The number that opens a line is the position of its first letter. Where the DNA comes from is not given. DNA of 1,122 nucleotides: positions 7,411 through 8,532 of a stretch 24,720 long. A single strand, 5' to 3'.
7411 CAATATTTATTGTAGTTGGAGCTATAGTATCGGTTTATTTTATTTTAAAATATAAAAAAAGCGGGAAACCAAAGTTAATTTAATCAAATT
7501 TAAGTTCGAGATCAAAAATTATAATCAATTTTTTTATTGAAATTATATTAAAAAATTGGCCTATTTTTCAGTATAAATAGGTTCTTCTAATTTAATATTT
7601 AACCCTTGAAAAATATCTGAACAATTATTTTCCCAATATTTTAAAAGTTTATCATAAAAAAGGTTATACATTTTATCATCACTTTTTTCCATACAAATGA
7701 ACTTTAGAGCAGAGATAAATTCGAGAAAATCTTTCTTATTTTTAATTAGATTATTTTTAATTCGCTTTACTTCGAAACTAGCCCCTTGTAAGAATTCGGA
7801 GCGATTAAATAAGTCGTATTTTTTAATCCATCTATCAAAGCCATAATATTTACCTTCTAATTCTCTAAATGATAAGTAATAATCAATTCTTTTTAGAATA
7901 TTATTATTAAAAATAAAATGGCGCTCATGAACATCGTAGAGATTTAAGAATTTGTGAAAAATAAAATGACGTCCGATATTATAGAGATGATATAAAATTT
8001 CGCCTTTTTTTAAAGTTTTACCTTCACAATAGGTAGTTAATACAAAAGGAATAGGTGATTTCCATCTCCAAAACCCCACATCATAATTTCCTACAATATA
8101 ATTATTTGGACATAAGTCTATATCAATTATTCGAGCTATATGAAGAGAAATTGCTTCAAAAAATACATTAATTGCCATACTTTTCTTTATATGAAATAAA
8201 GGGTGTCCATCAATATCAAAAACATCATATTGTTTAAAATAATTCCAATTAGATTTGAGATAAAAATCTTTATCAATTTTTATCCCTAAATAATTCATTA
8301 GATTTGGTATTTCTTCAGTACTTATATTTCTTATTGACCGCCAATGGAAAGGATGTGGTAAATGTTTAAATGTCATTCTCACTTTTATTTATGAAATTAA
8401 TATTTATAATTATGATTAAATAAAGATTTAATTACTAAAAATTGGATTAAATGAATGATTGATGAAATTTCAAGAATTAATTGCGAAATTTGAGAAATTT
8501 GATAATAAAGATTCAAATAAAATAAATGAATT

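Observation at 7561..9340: Head-to-head atypical kinase / eukaryote-like PPP phosphatase: candidate writer-eraser module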

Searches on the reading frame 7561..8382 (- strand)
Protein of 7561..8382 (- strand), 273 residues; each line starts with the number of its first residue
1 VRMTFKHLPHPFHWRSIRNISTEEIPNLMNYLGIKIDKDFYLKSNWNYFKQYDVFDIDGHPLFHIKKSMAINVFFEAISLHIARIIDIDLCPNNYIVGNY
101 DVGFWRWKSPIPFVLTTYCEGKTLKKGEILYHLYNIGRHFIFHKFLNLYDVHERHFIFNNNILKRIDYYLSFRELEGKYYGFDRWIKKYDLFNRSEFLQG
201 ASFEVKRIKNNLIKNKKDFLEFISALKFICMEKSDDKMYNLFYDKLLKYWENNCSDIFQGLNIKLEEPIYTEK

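Call 3: search_protein_families(library=pfam, proteins=[window:7561-8382:-], max_evalue=1)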
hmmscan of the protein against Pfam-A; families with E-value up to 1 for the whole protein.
window:7561-8382:- (273 aa): 0 families

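Call 4: search_protein_families(library=ncbifam, proteins=[window:7561-8382:-], max_evalue=1)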
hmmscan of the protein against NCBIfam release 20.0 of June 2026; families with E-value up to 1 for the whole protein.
window:7561-8382:- (273 aa): 0 families

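Call 6: search_solved_structures(query=window:7561-8382:-, max_evalue=10, show_alignments=2)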
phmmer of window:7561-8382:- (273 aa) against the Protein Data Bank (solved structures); distinct sequences matched with E-value up to 10: 3.
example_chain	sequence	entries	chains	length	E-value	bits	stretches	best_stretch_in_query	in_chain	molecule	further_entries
3na7_A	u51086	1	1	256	0.13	14.8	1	173-272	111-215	HP0958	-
3tqs_A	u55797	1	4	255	0.88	12.1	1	127-168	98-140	Ribosomal RNA small subunit methyltransferase A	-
11kh_IF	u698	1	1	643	2.3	10.7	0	108-166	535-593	IFRD2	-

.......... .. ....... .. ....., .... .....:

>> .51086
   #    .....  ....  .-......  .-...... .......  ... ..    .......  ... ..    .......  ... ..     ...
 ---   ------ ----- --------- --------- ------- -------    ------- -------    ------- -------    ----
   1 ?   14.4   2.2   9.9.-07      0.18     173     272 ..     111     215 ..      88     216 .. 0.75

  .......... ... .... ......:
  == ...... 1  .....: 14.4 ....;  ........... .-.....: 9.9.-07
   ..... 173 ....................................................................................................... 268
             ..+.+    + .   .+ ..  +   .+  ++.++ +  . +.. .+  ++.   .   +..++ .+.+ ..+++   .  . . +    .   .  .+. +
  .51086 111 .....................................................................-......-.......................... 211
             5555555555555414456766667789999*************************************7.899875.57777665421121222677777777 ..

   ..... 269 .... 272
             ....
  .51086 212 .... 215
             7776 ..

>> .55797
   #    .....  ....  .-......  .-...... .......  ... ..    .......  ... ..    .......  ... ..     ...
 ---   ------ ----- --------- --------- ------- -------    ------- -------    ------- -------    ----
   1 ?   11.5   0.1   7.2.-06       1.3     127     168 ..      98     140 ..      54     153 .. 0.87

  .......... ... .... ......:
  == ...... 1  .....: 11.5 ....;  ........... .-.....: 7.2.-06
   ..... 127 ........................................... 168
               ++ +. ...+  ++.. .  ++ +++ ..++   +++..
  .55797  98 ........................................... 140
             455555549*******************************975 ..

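Call 9: find_homologous_proteins(query=window:7561-8382:-, max_evalue=0.01)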
Query window:7561-8382:- (273 aa): 12 proteins with E <= 0.01 among 589 candidates. Only proteins of 150 to 478 residues were searched: fused or split forms outside these lengths cannot appear, so this answer is no evidence that the protein stands alone or is whole; lengths 'longer' or 'shorter' looks for them.
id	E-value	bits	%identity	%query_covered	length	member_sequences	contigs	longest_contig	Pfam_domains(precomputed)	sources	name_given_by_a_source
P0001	1.4e-182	624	100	99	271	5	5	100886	-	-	-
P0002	1.9e-130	452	70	98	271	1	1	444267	-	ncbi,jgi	ncbi:MAG: hypothetical protein ACTSPY_09915 [Candidatus Helarchaeota archaeon]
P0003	6.3e-115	402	65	97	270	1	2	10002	-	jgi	jgi:hypothetical protein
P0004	4.6e-104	366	58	96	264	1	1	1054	-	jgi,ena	-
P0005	1.4e-100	354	58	93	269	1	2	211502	-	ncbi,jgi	ncbi:MAG: hypothetical protein ACTSRS_00130 [Candidatus Helarchaeota archaeon]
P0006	1.8e-100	354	58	95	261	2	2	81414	-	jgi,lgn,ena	jgi:hypothetical protein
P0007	2.8e-100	353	57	96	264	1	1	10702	-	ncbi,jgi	ncbi:MAG: hypothetical protein ACTSQI_16165 [Candidatus Helarchaeota archaeon]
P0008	3.9e-100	353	55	96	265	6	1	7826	-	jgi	-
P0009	3.7e-97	343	56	94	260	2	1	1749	-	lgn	-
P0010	8.3e-96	339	52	97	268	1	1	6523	-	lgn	-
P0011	9.0e-94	332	55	95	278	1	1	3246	-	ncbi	ncbi:MAG: hypothetical protein ACXQS8_02230 [Candidatus Helarchaeales archaeon]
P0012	4.9e-66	241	55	70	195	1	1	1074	-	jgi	jgi:hypothetical protein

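Call 15: find_encoding_contigs(protein=P0002, flank=6000, max_places=3)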
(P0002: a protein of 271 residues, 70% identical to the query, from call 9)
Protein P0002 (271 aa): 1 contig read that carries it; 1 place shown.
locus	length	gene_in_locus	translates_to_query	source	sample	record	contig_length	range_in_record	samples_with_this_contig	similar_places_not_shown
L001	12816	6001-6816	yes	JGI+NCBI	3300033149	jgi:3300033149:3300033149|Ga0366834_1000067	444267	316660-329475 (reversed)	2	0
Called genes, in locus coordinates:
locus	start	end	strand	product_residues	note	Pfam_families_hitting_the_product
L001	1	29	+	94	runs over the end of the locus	-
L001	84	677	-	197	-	PF14478:DUF4430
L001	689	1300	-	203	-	PF07155:ECF-ribofla_trS (weak), PF12822:ECF_trnsprt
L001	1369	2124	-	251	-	-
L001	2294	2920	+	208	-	PF21715:CggR_N (weak), PF14947:HTH_45 (faint), PF22167:PH0730-like_N, PF14544:DUF4443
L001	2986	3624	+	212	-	-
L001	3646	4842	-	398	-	PF17785:PUA_3 (weak), PF02005:TRM (weak), PF02475:TRM5-TYW2_MTfase, PF10672:Methyltrans_SAM, PF03602:Cons_hypoth95, PF09445:Methyltransf_15 (weak)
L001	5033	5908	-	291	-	PF00149:Metallophos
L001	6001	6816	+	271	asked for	-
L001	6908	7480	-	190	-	-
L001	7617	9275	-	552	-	PF00474:SSF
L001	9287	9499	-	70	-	-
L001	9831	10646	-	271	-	PF01791:DeoC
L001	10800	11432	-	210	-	-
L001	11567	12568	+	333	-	PF01557:FAA_hydrolase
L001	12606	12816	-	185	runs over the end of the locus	-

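Call 16: find_encoding_contigs(protein=P0005, flank=6000, max_places=3)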
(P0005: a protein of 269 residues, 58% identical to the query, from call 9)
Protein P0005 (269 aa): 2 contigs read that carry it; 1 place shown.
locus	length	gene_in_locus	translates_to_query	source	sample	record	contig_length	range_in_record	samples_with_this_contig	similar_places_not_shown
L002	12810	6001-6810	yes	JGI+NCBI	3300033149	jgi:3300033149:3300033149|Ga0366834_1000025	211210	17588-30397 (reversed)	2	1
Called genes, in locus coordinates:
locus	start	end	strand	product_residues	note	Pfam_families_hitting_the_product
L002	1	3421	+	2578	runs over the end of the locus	PF17957:Big_7 (faint), PF13517:FG-GAP_3 (weak), PF19077:Big_13 (faint)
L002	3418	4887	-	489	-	PF02629:CoA_binding (weak), PF13380:CoA_binding_2, PF13607:Succ_CoA_lig, PF19045:Ligase_CoA_2 (weak)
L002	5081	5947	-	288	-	PF00149:Metallophos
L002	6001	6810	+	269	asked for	-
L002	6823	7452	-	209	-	-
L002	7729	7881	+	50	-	-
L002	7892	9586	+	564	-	PF00474:SSF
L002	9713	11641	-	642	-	PF01855:POR_N, PF02775:TPP_enzyme_C, PF13237:Fer4_10 (weak), PF00037:Fer4 (weak)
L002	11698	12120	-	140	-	PF01842:ACT, PF13291:ACT_4 (faint), PF13840:ACT_7 (faint), PF19571:ACT_8, PF22629:ACT_AHAS_ss (weak), PF22468:ACT_9 (faint), PF01842:ACT (weak), PF22629:ACT_AHAS_ss (weak)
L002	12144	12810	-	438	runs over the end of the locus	PF00501:AMP-binding, PF14535:AMP-binding_C_2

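Call 17: find_encoding_contigs(protein=P0006, flank=5000, max_places=2)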
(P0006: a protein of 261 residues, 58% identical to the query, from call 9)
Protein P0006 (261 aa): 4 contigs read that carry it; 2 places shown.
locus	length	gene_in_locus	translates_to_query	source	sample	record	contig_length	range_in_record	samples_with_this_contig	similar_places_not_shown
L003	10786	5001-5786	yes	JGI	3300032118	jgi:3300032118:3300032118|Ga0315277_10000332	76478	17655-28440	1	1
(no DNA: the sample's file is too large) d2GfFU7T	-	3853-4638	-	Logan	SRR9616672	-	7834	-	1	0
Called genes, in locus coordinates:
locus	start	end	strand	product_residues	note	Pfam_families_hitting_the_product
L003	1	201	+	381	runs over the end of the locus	PF08240:ADH_N, PF00107:ADH_zinc_N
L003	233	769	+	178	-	PF00025:Arf, PF00071:Ras, PF08477:Roc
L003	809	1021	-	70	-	-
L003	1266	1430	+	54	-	-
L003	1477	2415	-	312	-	PF01913:FTR, PF02741:FTR_C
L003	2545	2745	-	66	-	-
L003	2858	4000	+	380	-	-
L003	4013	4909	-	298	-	PF00149:Metallophos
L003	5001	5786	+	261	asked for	-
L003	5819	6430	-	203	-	-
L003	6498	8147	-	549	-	PF00474:SSF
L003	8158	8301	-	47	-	-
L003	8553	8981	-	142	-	PF01842:ACT, PF13291:ACT_4 (faint), PF13840:ACT_7 (faint), PF19571:ACT_8, PF22629:ACT_AHAS_ss, PF22468:ACT_9 (faint), PF01842:ACT (weak), PF22629:ACT_AHAS_ss (weak)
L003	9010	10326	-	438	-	PF00501:AMP-binding, PF14535:AMP-binding_C_2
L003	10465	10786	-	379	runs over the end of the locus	PF14023:Bestrophin-like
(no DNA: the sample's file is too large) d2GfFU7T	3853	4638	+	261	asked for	-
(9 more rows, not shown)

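Call 18: find_encoding_contigs(protein=P0007, flank=5000, max_places=2)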
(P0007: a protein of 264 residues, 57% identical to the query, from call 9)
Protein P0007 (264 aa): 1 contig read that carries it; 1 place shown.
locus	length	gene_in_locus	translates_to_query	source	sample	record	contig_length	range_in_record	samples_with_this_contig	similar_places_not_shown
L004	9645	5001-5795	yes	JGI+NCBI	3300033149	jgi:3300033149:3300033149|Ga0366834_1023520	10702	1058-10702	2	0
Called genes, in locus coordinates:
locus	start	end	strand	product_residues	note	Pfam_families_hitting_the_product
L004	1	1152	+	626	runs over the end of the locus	PF01855:POR_N, PF02775:TPP_enzyme_C, PF00037:Fer4 (faint), PF13237:Fer4_10 (weak)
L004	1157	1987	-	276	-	PF01558:POR, PF12838:Fer4_7 (faint), PF01558:POR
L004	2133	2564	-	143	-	PF13840:ACT_7 (faint), PF19571:ACT_8, PF01842:ACT, PF13291:ACT_4 (faint), PF22629:ACT_AHAS_ss (weak), PF01842:ACT (weak), PF22629:ACT_AHAS_ss (weak)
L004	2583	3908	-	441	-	PF00501:AMP-binding, PF14535:AMP-binding_C_2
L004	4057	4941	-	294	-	PF00149:Metallophos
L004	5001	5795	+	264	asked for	-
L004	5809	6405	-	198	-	-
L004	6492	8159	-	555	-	PF00474:SSF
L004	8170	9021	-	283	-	-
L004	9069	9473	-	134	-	PF14539:DUF4442 (weak), PF03061:4HBT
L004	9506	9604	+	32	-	-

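Call 19: find_encoding_contigs(protein=P0003, flank=5000, max_places=2)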
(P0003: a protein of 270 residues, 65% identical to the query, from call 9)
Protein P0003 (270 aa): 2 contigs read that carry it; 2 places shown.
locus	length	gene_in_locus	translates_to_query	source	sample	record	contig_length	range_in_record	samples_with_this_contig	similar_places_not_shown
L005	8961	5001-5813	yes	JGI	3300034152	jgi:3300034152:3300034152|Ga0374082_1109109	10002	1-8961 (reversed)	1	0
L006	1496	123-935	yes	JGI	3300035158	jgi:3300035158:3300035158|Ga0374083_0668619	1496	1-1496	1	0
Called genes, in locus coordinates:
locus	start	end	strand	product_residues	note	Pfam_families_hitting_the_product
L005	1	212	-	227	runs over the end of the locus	PF07155:ECF-ribofla_trS (weak), PF12822:ECF_trnsprt (faint)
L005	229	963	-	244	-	-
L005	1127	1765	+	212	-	PF21715:CggR_N, PF22167:PH0730-like_N, PF14544:DUF4443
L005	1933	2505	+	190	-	-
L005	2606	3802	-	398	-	PF05175:MTS (faint), PF17785:PUA_3, PF02005:TRM (weak), PF10672:Methyltrans_SAM, PF02475:TRM5-TYW2_MTfase, PF03602:Cons_hypoth95, PF01564:Spermine_synth (faint)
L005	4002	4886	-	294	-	PF00149:Metallophos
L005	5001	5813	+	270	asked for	-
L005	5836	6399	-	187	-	-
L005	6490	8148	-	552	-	PF00474:SSF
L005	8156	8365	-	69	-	-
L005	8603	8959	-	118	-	?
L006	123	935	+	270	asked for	-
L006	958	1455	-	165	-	-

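Call 20: predict_structure(alignment_id=A1)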
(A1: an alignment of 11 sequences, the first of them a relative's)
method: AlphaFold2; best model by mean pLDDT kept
length: 271 residues; sequences in the alignment: 11
mean_pLDDT: 80.0   pTM: 0.82
mean pLDDT of the five models: 80.0, 79.8, 77.6, 58.5, 57.5
residues with pLDDT >= 90: 58; 70-90: 162; 50-70: 40; < 50: 11
segments of 3 or more residues with pLDDT < 50: 1-5, 268-271
pLDDT, mean of each block of 10 residues (from residue 1): 44 73 84 82 67 87 75 83 88 77 62 82 87 94 83 83 71 73 91 97 96 90 86 79 89 87 55 37
secondary structure, 60 per line:
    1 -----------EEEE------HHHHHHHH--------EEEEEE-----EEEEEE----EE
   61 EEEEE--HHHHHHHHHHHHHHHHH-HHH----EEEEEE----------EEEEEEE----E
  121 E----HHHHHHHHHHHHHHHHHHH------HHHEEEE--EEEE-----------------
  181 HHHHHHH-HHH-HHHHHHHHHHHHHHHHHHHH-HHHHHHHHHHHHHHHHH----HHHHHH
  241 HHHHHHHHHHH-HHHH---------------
elements in order: E12-15 H22-29 E38-43 E49-54 E59-65 H68-84 E93-98 E109-115 H126-144 E154-157 E160-163 H181-187 H193-212 H214-230 H235-251 H253-256

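Call 24: fold_search(model_id=the predicted structure, library=pdb)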
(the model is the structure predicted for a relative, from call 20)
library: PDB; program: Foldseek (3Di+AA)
matches with E <= 10: 500; with E <= 0.001: 65
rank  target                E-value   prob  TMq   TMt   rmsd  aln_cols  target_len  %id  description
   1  5sxk_A                6.8e-05  1.00  0.40  0.14  10.1       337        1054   10  Crystal Structure of PI3Kalpha in complex with fragment 18 (released 2017-02-15)
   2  5sxj_A                1.5e-04  1.00  0.38  0.14  10.8       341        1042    9  Crystal Structure of PI3Kalpha in complex with fragment 29 (released 2017-02-15)
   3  1zyl                  2.0e-04  1.00  0.36  0.31  13.6       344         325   11  Crystal Structure of Hypothetical Protein YihE from Escherichia coli (released 2006-09-19)
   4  5sxa_A                2.1e-04  1.00  0.39  0.14  11.7       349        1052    9  Crystal Structure of PI3Kalpha in complex with fragment 10 (released 2017-02-15)
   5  5sxf_A                2.3e-04  1.00  0.41  0.15   9.1       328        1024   11  Crystal Structure of PI3Kalpha in complex with fragment 9 (released 2017-02-15)
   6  2x6k_B                2.5e-04  1.00  0.42  0.24   9.4       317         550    9  THE CRYSTAL STRUCTURE OF THE DROSOPHILA CLASS III PI3-KINASE VPS34 IN COMPLEX WITH PI-103 (released 2010-04-07)
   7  4uwl                  2.5e-04  1.00  0.43  0.26   8.0       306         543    8  Discovery of (2S)-8-((3R)-3-Methylmorpholin-4-yl)-1-(3-methyl-2-oxo- butyl)-2-(trifluoromethyl)-3,4-dihydro-2H-pyrimido( (released 2014-11-26)
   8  5ukj_A                2.8e-04  1.00  0.42  0.15  10.1       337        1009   10  The co-structure of N,N-dimethyl-4-[(6R)-6-methyl-5-(1H-pyrrolo[2,3- b]pyridin-4-yl)-4,5,6,7-tetrahydropyrazolo[1,5- a (released 2017-05-10)
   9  2x6h_A                3.5e-04  1.00  0.41  0.25   9.4       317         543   10  THE CRYSTAL STRUCTURE OF THE DROSOPHILA CLASS III PI3-KINASE VPS34 (released 2010-04-07)
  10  5itd_A                3.5e-04  1.00  0.44  0.16   8.4       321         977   10  Crystal structure of PI3K alpha with PI3K delta inhibitor (released 2016-09-07)
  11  8bfu                  3.5e-04  1.00  0.41  0.17   8.9       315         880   11  Crystal structure of the apo p110alpha catalytic subunit from homo sapiens (released 2023-02-15)
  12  5r9j                  3.7e-04  0.98  0.26  0.22  12.8       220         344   14  PanDDA analysis group deposition Form1 MAP kinase p38-alpha -- Fragment N14231a in complex with MAP kinase p38-alpha (released 2020-07-22)
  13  9cmv_A                3.9e-04  1.00  0.41  0.17   9.0       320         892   12  Crystal structure of the KRAS-p110alpha complex in the presence of molecular glue D223 (released 2025-07-23)
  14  2bal                  4.1e-04  1.00  0.25  0.21   8.5       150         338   15  p38alpha MAP kinase bound to pyrazoloamine (released 2005-12-06)
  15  5dxh_D                4.3e-04  1.00  0.42  0.16  10.6       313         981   12  p110alpha/p85alpha with compound 5 (released 2016-01-27)
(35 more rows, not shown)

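Call 27: search_protein_representatives(alignment_id=A1)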
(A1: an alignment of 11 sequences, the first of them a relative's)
Query: 11 sequences, 264 profile positions. Proteins with E-value up to 0.001 (for the whole library): 20; up to 1e-10: 17; up to 1e-30: 9. The best 20 are listed.
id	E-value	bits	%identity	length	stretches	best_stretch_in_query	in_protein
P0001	2.5e-137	473.2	-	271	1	1-263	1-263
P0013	9.3e-47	176.2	-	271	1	7-249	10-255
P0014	5.9e-45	170.3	-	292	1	4-250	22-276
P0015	3.2e-42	161.4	-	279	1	6-262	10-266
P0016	1.2e-41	159.4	-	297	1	8-251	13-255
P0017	1.4e-38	149.4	-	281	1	8-251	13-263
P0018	4.4e-38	147.8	-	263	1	37-251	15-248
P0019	4.7e-37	144.4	-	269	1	13-250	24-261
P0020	6.7e-35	137.4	-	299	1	5-251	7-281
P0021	3.1e-30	122.1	-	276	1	35-250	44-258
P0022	1.2e-29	120.2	-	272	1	4-248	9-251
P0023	1.8e-28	116.3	-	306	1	7-213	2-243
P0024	1.6e-26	110.0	-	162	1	60-214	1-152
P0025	3.7e-24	102.2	-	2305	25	87-121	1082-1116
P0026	5.2e-22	95.1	-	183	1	85-260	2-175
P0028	2.0e-15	73.5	-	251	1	64-229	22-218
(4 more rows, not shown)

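Call 28: search_solved_structures(query=A1, max_evalue=10, show_alignments=4)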
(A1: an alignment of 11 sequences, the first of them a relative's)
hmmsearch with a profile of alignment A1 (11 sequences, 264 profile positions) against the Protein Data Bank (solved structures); distinct sequences matched with E-value up to 10: 3.
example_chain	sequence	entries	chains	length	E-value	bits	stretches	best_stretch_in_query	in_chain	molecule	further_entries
3zx1_A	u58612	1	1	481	0.13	15.1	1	158-240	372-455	OXIDOREDUCTASE, PUTATIVE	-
4ici_A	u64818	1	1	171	1.4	11.7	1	90-131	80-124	Putative flavoprotein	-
6bjm_A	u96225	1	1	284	1.4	11.7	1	139-175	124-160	ABO blood group (Transferase A, alpha 1-3-N-acetylgalactosaminyltransferase transferase B,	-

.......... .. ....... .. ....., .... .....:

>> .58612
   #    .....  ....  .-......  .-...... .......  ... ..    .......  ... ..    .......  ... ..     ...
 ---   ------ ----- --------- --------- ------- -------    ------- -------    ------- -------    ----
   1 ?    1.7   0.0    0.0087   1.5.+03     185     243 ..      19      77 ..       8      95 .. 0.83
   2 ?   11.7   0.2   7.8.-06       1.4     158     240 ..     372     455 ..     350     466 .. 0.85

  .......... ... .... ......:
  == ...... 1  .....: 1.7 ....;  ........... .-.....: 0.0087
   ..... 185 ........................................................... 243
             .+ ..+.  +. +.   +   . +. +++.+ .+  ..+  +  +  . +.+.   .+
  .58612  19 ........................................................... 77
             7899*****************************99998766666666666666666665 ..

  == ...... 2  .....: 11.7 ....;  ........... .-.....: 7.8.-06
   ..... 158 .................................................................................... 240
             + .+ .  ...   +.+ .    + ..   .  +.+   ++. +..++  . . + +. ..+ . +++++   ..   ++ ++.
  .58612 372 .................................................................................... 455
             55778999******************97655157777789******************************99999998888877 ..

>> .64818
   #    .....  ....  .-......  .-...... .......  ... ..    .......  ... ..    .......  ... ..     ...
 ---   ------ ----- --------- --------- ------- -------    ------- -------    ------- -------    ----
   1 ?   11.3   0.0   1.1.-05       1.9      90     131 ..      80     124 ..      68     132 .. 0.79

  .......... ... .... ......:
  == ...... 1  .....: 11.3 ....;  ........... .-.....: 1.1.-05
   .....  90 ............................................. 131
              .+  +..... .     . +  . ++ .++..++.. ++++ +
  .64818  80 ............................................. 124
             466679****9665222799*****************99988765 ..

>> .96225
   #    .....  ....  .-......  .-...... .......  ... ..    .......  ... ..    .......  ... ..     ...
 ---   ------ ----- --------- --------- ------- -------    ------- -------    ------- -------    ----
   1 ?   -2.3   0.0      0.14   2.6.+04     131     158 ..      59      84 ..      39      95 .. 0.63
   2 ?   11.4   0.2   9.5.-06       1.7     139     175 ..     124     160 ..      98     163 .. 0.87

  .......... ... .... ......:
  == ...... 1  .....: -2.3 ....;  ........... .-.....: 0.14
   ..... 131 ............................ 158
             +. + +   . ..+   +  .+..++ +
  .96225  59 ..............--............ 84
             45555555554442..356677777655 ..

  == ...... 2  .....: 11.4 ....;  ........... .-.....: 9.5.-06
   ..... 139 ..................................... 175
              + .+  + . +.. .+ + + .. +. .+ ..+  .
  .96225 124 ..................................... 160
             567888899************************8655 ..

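Call 44: search_protein_families(library=pfam, alignment_id=A2, max_evalue=10)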
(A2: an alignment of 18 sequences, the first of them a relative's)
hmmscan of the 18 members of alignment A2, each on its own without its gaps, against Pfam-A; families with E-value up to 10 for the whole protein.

A. member 1, P0001 (271 aa): 0 families

B. families by the number of members that match (of 18 scanned): 11 families
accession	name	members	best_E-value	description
PF13575.12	DUF4135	2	0.0071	Domain of unknown function (DUF4135)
PF07383.17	DUF1496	1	0.011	Protein of unknown function (DUF1496)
PF16876.10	Lipin_mid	1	0.017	Lipin/Ned1/Smp2 multi-domain protein middle domain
PF13547.12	GTA_TIM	1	0.035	GTA TIM-barrel-like domain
PF23153.1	Aip3p_Bud6_N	1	0.048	Aip3p/Bud6 N-terminal domain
PF12260.14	PIP49_C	1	0.073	Protein-kinase domain of FAM69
PF24892.1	UTP6_C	1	0.09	U3 small nucleolar RNA-associated protein 6 C-terminal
PF03672.18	UPF0154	1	0.096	Uncharacterised protein family (UPF0154)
PF02761.20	Cbl_N2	1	0.14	CBL proto-oncogene N-terminus, EF hand-like domain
PF07421.16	Pro-NT_NN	1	0.32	Neurotensin/neuromedin N precursor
PF25325.1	EF-hand_EFHB_C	1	9.7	EFHB C-terminal EF-hand domain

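Call 45: search_protein_families(library=padloc, proteins=[window:7561-8376:-], max_evalue=1)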
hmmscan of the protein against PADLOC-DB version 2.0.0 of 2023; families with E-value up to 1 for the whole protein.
window:7561-8376:- (271 aa): 0 families

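Call 57: list_cluster_members(proteins=[P0013, P0014, P0015, P0016, P0017, P0019, P0020, P0021, P0023, P0028])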
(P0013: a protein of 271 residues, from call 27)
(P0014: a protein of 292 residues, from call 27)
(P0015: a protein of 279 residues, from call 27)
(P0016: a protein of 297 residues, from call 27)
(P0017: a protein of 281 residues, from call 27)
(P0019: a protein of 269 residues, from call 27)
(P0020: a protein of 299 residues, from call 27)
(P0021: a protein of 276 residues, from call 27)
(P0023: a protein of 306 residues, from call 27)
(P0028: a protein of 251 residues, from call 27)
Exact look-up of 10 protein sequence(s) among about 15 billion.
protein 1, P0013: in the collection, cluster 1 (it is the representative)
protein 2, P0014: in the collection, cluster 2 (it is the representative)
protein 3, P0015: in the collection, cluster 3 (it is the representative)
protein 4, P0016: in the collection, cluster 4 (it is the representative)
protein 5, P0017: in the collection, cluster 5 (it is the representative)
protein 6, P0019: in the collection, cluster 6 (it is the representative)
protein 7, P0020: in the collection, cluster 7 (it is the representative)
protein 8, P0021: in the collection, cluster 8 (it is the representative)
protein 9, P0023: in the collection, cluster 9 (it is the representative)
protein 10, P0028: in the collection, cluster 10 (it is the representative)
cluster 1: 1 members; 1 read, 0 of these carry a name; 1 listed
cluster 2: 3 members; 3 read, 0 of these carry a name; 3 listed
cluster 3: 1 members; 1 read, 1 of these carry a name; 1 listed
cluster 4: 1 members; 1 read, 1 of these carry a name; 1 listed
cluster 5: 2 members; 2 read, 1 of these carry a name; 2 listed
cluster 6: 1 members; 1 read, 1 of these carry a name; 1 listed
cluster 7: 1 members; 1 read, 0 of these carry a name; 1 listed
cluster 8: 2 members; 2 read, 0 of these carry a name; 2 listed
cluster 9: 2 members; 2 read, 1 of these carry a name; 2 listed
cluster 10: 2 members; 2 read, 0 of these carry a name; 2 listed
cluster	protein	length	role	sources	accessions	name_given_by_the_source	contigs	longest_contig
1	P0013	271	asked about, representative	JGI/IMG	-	-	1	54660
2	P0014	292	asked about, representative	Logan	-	-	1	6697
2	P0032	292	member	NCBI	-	-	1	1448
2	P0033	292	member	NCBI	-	-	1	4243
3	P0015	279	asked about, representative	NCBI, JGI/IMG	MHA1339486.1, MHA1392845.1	MAG: hypothetical protein ACTSRZ_05035 [Promethearchaeota archaeon]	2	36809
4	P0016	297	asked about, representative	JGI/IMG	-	hypothetical protein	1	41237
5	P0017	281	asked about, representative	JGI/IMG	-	hypothetical protein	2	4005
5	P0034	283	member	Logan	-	-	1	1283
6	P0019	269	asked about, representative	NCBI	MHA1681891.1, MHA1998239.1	MAG: hypothetical protein ACTSUE_13210 [Promethearchaeota archaeon]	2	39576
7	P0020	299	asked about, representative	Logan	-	-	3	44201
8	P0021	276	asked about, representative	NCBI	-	-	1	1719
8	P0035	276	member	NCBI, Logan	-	-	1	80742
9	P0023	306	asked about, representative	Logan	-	-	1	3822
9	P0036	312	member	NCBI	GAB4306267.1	MAG: hypothetical protein Kow0069_02840 [Promethearchaeota archaeon]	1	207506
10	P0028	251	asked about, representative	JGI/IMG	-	-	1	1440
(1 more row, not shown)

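Call 63: search_protein_families(library=pfam, proteins=[L001:6908-7546:-, L003:5819-6430:-], max_evalue=0.1)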
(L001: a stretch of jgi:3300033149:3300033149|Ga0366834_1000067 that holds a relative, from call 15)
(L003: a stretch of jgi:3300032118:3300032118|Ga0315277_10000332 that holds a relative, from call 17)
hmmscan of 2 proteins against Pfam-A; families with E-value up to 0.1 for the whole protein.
L001:6908-7546:- (212 aa): 0 families

L003:5819-6430:- (203 aa): 2 families
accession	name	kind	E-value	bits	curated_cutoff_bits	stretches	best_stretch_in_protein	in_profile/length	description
PF06305.16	LapA_dom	-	0.049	14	28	0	177-202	20-45/64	Lipopolysaccharide assembly protein A domain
PF03779.20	SPW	-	0.069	14.1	31.5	0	86-152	11-80/93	SPW repeat domain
